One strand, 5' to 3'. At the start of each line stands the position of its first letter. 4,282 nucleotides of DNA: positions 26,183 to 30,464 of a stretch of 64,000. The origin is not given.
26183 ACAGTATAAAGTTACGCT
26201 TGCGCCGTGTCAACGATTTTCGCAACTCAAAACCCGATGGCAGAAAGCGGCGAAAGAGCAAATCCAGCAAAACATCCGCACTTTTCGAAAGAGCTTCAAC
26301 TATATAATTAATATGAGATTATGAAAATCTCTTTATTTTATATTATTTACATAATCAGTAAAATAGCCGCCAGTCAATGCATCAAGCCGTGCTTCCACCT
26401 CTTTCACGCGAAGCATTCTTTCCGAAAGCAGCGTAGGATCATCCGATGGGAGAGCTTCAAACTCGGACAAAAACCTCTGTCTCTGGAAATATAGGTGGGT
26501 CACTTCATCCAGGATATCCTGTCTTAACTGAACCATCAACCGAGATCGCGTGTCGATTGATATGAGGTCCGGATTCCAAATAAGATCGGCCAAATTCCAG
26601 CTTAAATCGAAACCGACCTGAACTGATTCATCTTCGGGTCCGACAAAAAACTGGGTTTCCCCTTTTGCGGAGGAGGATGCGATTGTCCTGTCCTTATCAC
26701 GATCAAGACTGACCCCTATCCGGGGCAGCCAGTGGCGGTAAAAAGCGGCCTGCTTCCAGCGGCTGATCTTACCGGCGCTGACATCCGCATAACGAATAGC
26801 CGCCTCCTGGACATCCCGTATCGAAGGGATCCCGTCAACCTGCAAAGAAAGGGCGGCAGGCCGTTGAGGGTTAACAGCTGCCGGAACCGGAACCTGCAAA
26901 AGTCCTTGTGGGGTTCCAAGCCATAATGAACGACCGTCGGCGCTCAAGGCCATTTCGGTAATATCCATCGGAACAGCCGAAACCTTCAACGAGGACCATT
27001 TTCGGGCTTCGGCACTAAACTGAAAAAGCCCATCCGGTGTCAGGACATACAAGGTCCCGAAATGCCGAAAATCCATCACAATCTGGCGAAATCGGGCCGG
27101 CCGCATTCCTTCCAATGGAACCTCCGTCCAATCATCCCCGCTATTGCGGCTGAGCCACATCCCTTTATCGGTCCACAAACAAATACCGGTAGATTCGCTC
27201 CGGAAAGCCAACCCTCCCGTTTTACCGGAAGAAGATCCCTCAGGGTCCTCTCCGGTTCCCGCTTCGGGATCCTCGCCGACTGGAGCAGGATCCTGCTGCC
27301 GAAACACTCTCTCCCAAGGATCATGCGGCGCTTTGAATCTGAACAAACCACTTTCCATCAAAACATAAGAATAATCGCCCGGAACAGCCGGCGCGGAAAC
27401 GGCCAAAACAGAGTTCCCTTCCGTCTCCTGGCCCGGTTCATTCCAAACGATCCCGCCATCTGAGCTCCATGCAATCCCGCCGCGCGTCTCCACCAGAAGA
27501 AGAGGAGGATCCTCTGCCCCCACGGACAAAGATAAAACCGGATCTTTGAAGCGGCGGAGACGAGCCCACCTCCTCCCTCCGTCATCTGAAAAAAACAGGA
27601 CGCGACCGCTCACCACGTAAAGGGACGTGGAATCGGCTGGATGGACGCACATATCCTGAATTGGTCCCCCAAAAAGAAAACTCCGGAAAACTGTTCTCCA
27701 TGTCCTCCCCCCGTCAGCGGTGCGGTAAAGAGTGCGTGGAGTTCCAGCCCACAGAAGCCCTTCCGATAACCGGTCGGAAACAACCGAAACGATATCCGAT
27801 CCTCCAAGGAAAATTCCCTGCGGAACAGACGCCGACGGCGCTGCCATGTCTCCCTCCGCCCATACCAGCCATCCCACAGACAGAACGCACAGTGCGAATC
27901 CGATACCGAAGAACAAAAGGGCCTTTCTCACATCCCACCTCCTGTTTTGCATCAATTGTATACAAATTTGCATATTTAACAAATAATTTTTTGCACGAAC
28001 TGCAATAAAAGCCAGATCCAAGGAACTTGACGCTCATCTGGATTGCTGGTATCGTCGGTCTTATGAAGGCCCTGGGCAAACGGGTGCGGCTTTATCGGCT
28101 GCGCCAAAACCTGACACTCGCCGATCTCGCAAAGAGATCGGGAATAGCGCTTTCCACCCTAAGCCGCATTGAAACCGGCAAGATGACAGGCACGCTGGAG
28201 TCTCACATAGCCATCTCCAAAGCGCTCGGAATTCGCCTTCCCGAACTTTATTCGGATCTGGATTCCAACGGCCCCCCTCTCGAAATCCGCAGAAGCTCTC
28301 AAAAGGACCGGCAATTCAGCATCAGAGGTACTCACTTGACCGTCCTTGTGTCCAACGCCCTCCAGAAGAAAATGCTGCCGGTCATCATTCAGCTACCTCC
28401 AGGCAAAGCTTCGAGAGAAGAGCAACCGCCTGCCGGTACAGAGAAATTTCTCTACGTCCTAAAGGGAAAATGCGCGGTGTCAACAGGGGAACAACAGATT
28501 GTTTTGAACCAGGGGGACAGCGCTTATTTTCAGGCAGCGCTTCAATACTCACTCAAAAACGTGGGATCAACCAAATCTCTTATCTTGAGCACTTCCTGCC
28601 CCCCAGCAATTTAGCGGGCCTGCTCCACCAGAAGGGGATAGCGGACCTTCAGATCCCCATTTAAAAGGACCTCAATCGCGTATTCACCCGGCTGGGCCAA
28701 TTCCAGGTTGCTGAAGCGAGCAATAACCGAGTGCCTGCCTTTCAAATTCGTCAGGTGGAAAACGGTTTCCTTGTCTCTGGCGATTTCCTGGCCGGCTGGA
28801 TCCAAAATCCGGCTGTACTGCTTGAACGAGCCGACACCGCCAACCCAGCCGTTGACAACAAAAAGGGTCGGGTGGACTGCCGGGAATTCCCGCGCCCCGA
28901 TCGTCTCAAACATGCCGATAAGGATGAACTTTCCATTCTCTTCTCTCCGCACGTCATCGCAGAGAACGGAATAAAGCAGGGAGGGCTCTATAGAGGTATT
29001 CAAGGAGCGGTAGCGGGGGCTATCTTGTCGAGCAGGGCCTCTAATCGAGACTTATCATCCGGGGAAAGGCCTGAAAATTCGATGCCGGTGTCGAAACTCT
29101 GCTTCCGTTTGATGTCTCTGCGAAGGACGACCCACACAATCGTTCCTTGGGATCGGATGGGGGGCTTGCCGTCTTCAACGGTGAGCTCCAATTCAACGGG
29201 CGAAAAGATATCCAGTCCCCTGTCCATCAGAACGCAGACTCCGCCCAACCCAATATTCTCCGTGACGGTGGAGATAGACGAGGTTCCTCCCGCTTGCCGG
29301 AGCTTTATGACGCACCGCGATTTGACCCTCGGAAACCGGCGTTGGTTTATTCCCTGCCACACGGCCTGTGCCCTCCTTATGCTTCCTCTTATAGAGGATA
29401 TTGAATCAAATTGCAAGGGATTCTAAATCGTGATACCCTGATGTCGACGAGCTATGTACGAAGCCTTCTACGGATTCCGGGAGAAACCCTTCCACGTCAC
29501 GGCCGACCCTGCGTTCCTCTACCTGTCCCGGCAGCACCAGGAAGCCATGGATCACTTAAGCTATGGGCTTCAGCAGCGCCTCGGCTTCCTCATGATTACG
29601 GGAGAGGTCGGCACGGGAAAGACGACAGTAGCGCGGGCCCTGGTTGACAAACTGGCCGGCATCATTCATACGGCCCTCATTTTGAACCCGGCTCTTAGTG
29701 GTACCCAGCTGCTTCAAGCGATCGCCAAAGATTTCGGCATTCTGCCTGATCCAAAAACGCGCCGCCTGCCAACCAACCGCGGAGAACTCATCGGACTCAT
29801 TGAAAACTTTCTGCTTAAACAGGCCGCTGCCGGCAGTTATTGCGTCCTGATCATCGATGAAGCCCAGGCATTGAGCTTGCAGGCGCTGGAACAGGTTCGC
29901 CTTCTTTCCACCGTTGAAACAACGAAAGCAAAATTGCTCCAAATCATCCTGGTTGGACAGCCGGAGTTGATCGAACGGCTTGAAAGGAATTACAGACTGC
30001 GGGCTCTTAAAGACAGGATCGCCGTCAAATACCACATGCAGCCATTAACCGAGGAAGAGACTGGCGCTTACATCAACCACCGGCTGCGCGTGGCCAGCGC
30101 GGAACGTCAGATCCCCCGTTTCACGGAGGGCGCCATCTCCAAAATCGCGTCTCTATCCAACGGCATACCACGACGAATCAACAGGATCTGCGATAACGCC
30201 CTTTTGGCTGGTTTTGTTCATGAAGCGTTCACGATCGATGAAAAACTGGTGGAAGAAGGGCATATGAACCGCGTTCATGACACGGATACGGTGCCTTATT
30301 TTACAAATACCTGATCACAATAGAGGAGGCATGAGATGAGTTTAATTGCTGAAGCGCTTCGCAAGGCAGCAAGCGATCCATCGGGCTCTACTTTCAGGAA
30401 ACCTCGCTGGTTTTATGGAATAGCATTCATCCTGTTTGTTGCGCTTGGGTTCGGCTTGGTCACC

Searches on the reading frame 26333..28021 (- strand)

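Call 6: search_protein_families(library=pfam, proteins=[window:26333-28021:-])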
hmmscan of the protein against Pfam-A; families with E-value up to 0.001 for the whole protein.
window:26333-28021:- (562 aa): 2 families
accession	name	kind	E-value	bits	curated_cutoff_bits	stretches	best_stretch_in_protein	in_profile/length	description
PF15902.12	Sortilin-Vps10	-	2.5e-06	27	33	1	97-178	2-86/446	Sortilin, neurotensin receptor 3,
PF14870.12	PSII_BNR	-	2.7e-05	24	27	0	88-203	31-147/303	Photosynthesis system II assembly factor YCF48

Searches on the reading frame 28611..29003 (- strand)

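Call 6: search_protein_families(library=pfam, proteins=[window:28611-29003:-])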
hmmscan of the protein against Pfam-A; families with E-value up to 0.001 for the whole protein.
window:28611-29003:- (130 aa): 1 family
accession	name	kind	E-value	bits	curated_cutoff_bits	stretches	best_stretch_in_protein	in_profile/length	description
PF22091.2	DUF6941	-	8.6e-24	84.7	27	1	11-126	2-124/125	Family of unknown function (DUF6941)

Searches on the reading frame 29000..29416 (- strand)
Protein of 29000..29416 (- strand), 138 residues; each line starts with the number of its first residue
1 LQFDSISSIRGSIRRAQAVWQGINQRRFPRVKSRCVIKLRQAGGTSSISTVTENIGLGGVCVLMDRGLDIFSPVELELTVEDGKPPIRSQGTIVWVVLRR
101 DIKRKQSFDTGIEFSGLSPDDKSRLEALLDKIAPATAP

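Call 6: search_protein_families(library=pfam, proteins=[window:29000-29416:-])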
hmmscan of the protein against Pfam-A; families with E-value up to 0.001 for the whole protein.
window:29000-29416:- (138 aa): 1 family
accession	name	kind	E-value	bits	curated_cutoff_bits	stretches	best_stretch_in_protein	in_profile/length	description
PF07238.19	PilZ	-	2e-12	47.8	22.5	1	24-129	1-100/102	PilZ domain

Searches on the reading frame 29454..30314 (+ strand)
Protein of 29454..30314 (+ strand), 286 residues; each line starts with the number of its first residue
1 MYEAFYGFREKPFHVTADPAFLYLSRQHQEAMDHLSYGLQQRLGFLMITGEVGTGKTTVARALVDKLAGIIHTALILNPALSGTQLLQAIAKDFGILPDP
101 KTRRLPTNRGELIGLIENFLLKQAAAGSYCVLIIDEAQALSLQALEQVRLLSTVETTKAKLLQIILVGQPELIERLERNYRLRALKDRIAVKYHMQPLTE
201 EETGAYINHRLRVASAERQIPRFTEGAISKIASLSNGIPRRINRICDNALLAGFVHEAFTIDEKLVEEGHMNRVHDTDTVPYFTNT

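Call 6: search_protein_families(library=pfam, proteins=[window:29454-30314:+])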
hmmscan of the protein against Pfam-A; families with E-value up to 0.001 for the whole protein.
window:29454-30314:+ (286 aa): 8 families
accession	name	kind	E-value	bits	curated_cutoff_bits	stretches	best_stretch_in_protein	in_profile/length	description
PF13401.12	AAA_22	-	1.2e-24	87.6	27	1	44-176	6-130/130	AAA domain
PF13191.12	AAA_16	-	1.6e-09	38.9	32.6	1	38-161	19-164/167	AAA ATPase domain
PF00004.35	AAA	-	3.4e-06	28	21.2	1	47-181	2-119/131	ATPase family associated with various cellular activities (AAA)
PF13604.12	AAA_30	-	2e-05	24.9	27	1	39-171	14-126/191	AAA domain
PF20703.3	nSTAND1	-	4.1e-05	23.8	27.1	1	30-215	21-204/379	Novel STAND NTPase 1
PF09848.15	SLFN-g3_helicase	-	0.00015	21.6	24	1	46-169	4-123/354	Schlafen group 3, DNA/RNA helicase domain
PF13245.12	AAA_19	-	0.00024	21.7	25.1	0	45-169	13-125/134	AAA domain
PF20720.3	nSTAND3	-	0.0004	20.5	27.2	1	41-68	15-42/155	Novel STAND NTPase 3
